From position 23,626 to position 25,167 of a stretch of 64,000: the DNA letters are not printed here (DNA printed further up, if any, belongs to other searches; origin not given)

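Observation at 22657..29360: Seven-gene operon with no frameshifts: two-permease ABC importer + embedded enoyl-CoA hydratase + cytoplasmic LVIVD-like beta-propeller + CobW/G3E metallochaperone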

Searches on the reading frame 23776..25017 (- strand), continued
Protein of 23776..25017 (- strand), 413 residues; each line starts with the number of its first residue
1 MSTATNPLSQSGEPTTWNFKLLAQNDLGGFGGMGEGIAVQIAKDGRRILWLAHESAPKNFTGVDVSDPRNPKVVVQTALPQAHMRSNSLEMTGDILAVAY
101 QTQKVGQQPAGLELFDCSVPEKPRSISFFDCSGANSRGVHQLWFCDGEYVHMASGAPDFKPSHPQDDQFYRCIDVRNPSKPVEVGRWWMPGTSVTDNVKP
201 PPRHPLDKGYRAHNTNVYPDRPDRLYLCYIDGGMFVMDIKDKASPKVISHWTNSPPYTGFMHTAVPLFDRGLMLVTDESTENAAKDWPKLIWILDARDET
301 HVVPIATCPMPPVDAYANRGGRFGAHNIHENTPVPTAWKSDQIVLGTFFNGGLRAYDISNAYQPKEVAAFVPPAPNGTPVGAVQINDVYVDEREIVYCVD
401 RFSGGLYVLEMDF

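Call 25: find_encoding_contigs(protein=P0126, flank=8000, max_places=3)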
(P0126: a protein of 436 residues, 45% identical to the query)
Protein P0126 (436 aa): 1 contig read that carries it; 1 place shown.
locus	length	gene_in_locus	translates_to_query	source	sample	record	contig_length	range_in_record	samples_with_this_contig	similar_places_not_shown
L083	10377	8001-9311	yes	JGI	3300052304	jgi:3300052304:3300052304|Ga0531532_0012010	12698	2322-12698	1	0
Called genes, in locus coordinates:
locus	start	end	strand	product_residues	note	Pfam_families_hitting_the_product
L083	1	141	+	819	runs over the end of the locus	?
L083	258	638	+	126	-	PF05015:HigB-like_toxin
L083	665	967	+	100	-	PF13560:HTH_31 (weak), PF01381:HTH_3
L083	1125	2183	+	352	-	PF13449:Phytase-like (faint), PF06739:SBBP (faint), PF08450:SGL (faint), PF20067:SSL_N (faint), PF01436:NHL (weak), PF25021:TEN_NHL (faint), PF17170:DUF5128, PF01436:NHL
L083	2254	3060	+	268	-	PF01575:MaoC_dehydratas (faint)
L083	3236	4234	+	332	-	PF03446:NAD_binding_2, PF00393:6PGD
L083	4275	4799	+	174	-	PF13671:AAA_33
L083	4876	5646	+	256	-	PF00106:adh_short, PF08659:KR (weak), PF13561:adh_short_C2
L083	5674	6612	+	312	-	PF08450:SGL, PF03088:Str_synth (faint)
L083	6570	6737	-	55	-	-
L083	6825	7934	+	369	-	PF01266:DAO, PF13450:NAD_binding_8 (weak)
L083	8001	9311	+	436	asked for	PF08309:LVIVD (faint)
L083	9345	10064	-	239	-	PF00149:Metallophos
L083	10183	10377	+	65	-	?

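Call 26: predict_structure(alignment_id=A1)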
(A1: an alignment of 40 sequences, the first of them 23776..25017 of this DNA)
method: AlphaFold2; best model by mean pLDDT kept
length: 413 residues; sequences in the alignment: 40
mean_pLDDT: 93.5   pTM: 0.91
mean pLDDT of the five models: 93.5, 93.4, 93.0, 92.9, 92.8
residues with pLDDT >= 90: 350; 70-90: 50; 50-70: 10; < 50: 3
segments of 3 or more residues with pLDDT < 50: 1-3
pLDDT, mean of each block of 10 residues (from residue 1): 52 83 90 92 97 93 98 96 95 97 95 98 98 96 96 97 96 98 98 95 91 97 97 97 98 90 97 96 93 98 97 88 95 94 96 97 97 79 90 97 91 88
secondary structure, 60 per line:
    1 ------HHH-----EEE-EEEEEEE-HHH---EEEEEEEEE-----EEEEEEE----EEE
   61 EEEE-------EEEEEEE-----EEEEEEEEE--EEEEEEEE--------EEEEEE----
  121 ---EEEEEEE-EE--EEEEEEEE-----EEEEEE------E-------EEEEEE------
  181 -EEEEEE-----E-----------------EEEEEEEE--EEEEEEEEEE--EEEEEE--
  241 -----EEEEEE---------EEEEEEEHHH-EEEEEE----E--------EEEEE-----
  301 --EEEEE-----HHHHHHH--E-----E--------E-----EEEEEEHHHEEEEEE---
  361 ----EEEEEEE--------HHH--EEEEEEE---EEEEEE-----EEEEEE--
elements in order: E15-17 E19-25 E33-41 E47-53 E58-64 E72-78 E84-92 E95-102 E111-116 E124-130 E136-143 E149-154 E169-174 E182-187 E211-218 E221-230 E233-238 E246-251 E261-267 E272-277 E291-295 E303-307 H313-319 E343-348 E352-357 E365-371 E385-391 E395-400 E406-411

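Call 29: fold_search(model_id=the predicted structure, library=pdb)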
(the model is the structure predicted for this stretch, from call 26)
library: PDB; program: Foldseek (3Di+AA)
matches with E <= 10: 1251; with E <= 0.001: 918
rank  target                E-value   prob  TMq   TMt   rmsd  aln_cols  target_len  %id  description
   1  5hrm_A                7.3e-15  1.00  0.68  0.58   6.5       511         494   16  Crystal structure of phosphotriesterase from Sphingobium sp. TCM1 (released 2016-07-13)
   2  5hrm_B                1.0e-14  1.00  0.70  0.59   6.1       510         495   16  Crystal structure of phosphotriesterase from Sphingobium sp. TCM1 (released 2016-07-13)
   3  9sob_Q                1.7e-09  1.00  0.56  0.63   6.3       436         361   11  Structural Model of the Nuclear Pore Complex in Arabidopsis thaliana (released 2025-11-05)
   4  7td5_G                2.7e-09  1.00  0.61  0.67   5.6       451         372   11  Structure of human PRC2-EZH1 containing phosphorylated SUZ12 (released 2022-11-16)
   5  5gsa_A                4.2e-09  1.00  0.58  0.66   6.7       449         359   10  EED in complex with an allosteric PRC2 inhibitor (released 2017-02-01)
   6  6u4y_D                4.4e-09  1.00  0.58  0.66   8.1       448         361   10  Crystal Structure of an EZH2-EED Complex in an Oligomeric State (released 2020-07-08)
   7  7kxt_B                4.6e-09  1.00  0.58  0.66   8.1       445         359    9  Crystal structure of human EED (released 2021-02-24)
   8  7td5_B                5.6e-09  1.00  0.61  0.67   5.6       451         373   11  Structure of human PRC2-EZH1 containing phosphorylated SUZ12 (released 2022-11-16)
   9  6u4y_E                5.6e-09  1.00  0.59  0.66   8.0       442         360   10  Crystal Structure of an EZH2-EED Complex in an Oligomeric State (released 2020-07-08)
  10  5ttw_C                6.4e-09  1.00  0.60  0.68   5.0       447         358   10  Crystal Structure of EED in Complex with UNC4859 (released 2017-01-11)
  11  4h5j_B                7.4e-09  1.00  0.57  0.67   7.2       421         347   12  Crystal Structure of the Guanine Nucleotide Exchange Factor Sec12 (P64 form) (released 2012-11-07)
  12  5u5t_A                7.4e-09  1.00  0.58  0.67   5.2       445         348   10  Crystal structure of EED in complex with H3K27Me3 peptide and 3-(benzo[d][1,3]dioxol-4-ylmethyl)piperidine-1-carboximi (released 2017-01-11)
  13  5h14_B                9.4e-09  1.00  0.58  0.67   5.2       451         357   10  EED in complex with an allosteric PRC2 inhibitor EED666 (released 2017-01-25)
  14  5ij8_F                9.4e-09  1.00  0.54  0.61   9.5       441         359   11  Structure of the primary oncogenic mutant Y641N Hs/AcPRC2 in complex with a pyridone inhibitor (released 2016-05-04)
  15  5wuk_A                9.9e-09  1.00  0.59  0.66   5.5       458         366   10  Crystal structure of EED [G255D] in complex with EZH2 peptide and EED226 compound (released 2017-05-03)
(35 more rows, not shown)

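Call 30: find_encoding_contigs(protein=P0144, flank=8000, max_places=3)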
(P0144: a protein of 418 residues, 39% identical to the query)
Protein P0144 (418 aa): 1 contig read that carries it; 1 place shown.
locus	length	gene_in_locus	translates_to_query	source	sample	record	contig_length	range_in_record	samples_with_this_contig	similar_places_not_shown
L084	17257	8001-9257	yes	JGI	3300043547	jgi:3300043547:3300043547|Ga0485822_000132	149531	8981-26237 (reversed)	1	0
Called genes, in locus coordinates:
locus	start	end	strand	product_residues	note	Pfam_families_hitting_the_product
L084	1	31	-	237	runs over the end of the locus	PF00857:Isochorismatase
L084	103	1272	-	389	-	PF00355:Rieske, PF00848:Ring_hydroxyl_A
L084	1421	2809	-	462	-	PF06545:AllG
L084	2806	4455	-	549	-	PF27530:HMA_AllF_N, PF02629:CoA_binding, PF00549:Ligase_CoA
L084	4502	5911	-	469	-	PF01425:Amidase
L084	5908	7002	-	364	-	PF09663:Amido_AtzD_TrzD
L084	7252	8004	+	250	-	PF23441:SDR, PF00106:adh_short, PF08659:KR, PF13561:adh_short_C2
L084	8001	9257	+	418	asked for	-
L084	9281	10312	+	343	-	PF02492:cobW, PF07683:CobW_C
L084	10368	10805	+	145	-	PF13581:HATPase_c_2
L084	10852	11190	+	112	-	PF01740:STAS, PF13466:STAS_2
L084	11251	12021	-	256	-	PF00106:adh_short, PF13561:adh_short_C2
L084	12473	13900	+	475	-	PF17408:MCD_N, PF05292:MCD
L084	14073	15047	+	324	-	PF03401:TctC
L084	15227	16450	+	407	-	PF02515:CoA_transf_3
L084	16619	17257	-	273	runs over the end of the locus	PF01925:TauE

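Call 31: search_solved_structures(query=A1, max_evalue=1, show_alignments=2)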
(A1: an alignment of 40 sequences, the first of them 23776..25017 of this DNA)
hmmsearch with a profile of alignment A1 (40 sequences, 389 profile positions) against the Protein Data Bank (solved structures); distinct sequences matched with E-value up to 1: 13.
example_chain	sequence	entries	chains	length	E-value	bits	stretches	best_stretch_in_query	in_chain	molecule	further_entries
5hrm_A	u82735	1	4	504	2.2e-19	72.5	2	13-174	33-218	Haloalkylphosphorus hydrolase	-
5ioj_A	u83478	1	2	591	4.8e-19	71.4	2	13-174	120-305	Haloalkylphosphorus hydrolase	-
7zpz_A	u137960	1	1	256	0.0057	18.5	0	364-383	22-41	Pizza6-TSR-TSH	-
7zph_A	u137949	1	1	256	0.0081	18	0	362-383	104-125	Pizza6-TNK-RSH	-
3ww8_A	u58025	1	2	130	0.016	17.1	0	362-382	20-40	Pizza3 protein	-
3wwb_A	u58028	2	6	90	0.032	16.1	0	364-383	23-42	Pizza2-SR protein | pizza2sr-pb protein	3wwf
5h1j_A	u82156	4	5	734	0.083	14.7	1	201-266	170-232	Gem-associated protein 5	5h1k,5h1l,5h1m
5h3s_A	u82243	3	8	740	0.084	14.7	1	201-266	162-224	Gem-associated protein 5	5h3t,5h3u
5gxh_A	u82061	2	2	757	0.088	14.6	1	201-266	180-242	Gem-associated protein 5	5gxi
5tee_A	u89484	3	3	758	0.089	14.6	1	201-266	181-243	Gem-associated protein 5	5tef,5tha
3ww7_A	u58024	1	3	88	0.32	12.8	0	362-382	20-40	Pizza2 protein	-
8pkr_A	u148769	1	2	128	0.4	12.5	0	363-387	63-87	non-specific serine/threonine protein kinase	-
5w7k_A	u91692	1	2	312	0.75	11.5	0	139-183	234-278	OxaG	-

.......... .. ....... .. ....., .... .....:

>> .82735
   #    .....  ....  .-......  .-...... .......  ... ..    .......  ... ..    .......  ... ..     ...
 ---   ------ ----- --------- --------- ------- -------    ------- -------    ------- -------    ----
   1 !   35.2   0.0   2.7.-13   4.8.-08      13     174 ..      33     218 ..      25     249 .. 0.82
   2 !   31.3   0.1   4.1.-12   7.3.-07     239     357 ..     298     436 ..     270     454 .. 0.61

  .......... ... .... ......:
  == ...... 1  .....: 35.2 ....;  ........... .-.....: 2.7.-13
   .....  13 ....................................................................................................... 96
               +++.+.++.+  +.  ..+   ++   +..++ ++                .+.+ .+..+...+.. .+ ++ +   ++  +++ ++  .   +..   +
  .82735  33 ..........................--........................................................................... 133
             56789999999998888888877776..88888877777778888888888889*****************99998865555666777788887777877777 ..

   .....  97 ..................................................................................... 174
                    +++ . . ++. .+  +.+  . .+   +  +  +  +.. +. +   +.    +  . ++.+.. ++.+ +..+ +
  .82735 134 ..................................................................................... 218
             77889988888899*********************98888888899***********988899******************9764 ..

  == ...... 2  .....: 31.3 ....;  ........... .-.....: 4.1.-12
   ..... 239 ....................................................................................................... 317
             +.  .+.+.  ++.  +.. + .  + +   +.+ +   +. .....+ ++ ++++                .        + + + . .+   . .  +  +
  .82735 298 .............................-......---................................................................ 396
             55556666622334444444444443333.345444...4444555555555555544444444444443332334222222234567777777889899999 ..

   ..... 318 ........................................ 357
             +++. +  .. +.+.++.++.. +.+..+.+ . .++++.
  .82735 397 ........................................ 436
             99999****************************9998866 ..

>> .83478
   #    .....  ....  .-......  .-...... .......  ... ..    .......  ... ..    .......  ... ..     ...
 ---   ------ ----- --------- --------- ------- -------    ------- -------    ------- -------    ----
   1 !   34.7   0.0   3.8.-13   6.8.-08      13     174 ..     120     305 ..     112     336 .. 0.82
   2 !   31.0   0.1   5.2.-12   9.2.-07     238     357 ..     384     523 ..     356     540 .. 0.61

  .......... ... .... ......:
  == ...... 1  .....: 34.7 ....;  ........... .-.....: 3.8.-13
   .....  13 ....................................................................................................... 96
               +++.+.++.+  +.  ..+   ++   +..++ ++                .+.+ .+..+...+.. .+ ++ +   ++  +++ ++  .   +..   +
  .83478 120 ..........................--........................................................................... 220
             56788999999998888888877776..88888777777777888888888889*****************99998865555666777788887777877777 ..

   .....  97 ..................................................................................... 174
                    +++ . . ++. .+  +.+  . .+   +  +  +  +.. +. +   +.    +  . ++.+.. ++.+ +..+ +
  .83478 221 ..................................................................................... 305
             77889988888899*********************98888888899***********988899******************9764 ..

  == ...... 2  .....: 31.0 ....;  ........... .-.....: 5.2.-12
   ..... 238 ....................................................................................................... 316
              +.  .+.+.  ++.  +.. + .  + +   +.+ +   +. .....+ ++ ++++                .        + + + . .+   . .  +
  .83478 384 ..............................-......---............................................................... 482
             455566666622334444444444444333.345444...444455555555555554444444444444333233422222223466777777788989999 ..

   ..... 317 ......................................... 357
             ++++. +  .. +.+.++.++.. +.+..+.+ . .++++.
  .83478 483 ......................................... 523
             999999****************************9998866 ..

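Call 34: find_encoding_contigs(protein=P0148, flank=8000, max_places=3)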
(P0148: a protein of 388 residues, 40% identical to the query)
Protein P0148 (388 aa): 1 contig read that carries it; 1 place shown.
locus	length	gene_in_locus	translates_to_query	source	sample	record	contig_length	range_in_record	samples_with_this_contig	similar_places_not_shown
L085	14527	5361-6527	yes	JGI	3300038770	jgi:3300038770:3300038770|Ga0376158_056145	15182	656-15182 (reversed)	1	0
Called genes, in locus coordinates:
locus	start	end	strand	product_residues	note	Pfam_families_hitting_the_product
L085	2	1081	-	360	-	?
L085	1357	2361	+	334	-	PF13379:NMT1_2, PF12974:Phosphonate-bd (weak), PF09084:NMT1, PF04069:OpuAC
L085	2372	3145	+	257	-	PF00005:ABC_tran, PF13304:AAA_21 (faint)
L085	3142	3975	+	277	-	PF00528:BPD_transp_1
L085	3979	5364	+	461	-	PF01979:Amidohydro_1, PF07969:Amidohydro_3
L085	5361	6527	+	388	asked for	PF08309:LVIVD (faint)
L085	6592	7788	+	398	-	PF07969:Amidohydro_3, PF01979:Amidohydro_1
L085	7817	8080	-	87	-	-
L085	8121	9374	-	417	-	PF00171:Aldedh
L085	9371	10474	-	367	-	PF00696:AA_kinase, PF01472:PUA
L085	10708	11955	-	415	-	-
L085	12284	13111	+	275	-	PF23441:SDR (weak), PF00106:adh_short, PF08659:KR, PF13561:adh_short_C2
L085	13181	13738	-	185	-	PF11303:DUF3105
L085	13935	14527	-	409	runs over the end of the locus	PF00571:CBS, PF00990:GGDEF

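Call 35: find_encoding_contigs(protein=P0204, flank=8000, max_places=3)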
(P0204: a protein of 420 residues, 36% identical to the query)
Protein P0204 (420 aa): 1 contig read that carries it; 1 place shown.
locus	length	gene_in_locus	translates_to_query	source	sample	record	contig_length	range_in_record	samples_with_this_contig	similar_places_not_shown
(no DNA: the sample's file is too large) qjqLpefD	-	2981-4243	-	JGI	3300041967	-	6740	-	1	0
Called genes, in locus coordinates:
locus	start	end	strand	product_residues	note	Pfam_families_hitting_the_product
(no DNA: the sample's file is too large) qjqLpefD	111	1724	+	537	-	PF03109:ABC1 (faint), PF00069:Pkinase, PF07714:PK_Tyr_Ser-Thr, PF03793:PASTA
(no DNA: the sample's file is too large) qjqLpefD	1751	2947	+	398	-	PF00355:Rieske, PF19301:LigXa_C (faint)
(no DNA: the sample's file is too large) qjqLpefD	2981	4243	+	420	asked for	PF08309:LVIVD (faint)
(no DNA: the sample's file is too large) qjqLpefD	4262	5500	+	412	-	PF01408:GFO_IDH_MocA, PF02894:GFO_IDH_MocA_C (faint), PF22725:GFO_IDH_MocA_C3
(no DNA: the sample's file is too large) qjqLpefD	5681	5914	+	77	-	-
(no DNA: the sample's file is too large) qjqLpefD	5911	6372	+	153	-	-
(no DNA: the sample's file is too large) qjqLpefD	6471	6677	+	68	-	-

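Call 54: search_dna_similar(query=window:23776-25017:-, collection=plasmids, mode=protein, max_rows=30)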
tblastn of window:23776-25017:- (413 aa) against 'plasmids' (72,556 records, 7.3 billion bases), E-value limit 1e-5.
Records with a match: 73; places in all: 73; records where one place covers at least 80% of the query: 65.
Best place of each record, by identity: <60% 73.
By first word of the organism name: Sinorhizobium 15; Rahnella 12; Erwinia 10; Rhizobium 7; Shinella 4; Skermanella 3; Cupriavidus 3; Klebsiella 2; Martelella 2; Alisedimentitalea 1; and 14 more.
By predicted mobility (MOB-suite, as given by PLSDB): non-mobilizable 51; conjugative 15; mobilizable 7.
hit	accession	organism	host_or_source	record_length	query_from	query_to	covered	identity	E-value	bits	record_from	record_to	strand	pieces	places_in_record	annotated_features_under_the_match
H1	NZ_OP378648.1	Klebsiella pneumoniae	-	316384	18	410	95%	34.9%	5e-61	221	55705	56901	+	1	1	LVIVD repeat-containing protein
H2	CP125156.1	Klebsiella pneumoniae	-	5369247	18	410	95%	34.9%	5e-61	221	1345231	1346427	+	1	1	LVIVD repeat-containing protein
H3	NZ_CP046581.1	Erwinia sp. E602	Soil,soil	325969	18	411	95%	34.4%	4e-62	223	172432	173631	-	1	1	LVIVD repeat-containing protein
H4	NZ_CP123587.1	Alisedimentitalea scapharcae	Anadara broughtonii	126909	18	410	95%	34.3%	8e-57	208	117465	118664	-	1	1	hypothetical protein | FAD-binding and (Fe-S)-binding domain-containing protein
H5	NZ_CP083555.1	Leisingera sp. S132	-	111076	18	410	95%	34.1%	4e-56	206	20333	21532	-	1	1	hypothetical protein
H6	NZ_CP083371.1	Ensifer canadensis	Melilotus albus,Cell Culture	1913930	16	410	96%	33.9%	1e-61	222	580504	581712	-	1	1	none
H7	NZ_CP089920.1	Rahnella victoriana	single cell,soil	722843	18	410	95%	34.0%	3e-62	224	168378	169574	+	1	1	LVIVD repeat-containing protein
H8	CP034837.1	Rahnella aquatilis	Food spoilage microflora,food/cold ...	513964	18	410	95%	34.0%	1e-61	222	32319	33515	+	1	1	hypothetical protein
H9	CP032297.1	Rahnella aquatilis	Sakura tree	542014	18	410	95%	34.0%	1e-61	222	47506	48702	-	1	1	hypothetical protein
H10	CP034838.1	Rahnella aquatilis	Food spoilage microflora,food/cold ...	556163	18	410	95%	34.0%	1e-61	222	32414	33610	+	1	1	hypothetical protein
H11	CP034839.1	Rahnella aquatilis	Food spoilage microflora,food/cold ...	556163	18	410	95%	34.0%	1e-61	222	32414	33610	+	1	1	hypothetical protein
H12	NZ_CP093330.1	Rahnella aceris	whole organism,grassland soil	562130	18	410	95%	34.0%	1e-61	222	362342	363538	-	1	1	LVIVD repeat-containing protein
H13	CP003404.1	Rahnella aquatilis HX2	-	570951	18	410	95%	34.0%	5e-61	221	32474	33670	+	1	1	hypothetical protein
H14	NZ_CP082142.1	Erwinia persicina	Medicago,single cell,alfalfa seeds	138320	18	410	95%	34.0%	3e-60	218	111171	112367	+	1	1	LVIVD repeat-containing protein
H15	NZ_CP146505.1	Erwinia persicina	Cell culture,Leaf wash from mixed-leaf ...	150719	18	410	95%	34.0%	3e-60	218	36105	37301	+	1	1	LVIVD repeat-containing protein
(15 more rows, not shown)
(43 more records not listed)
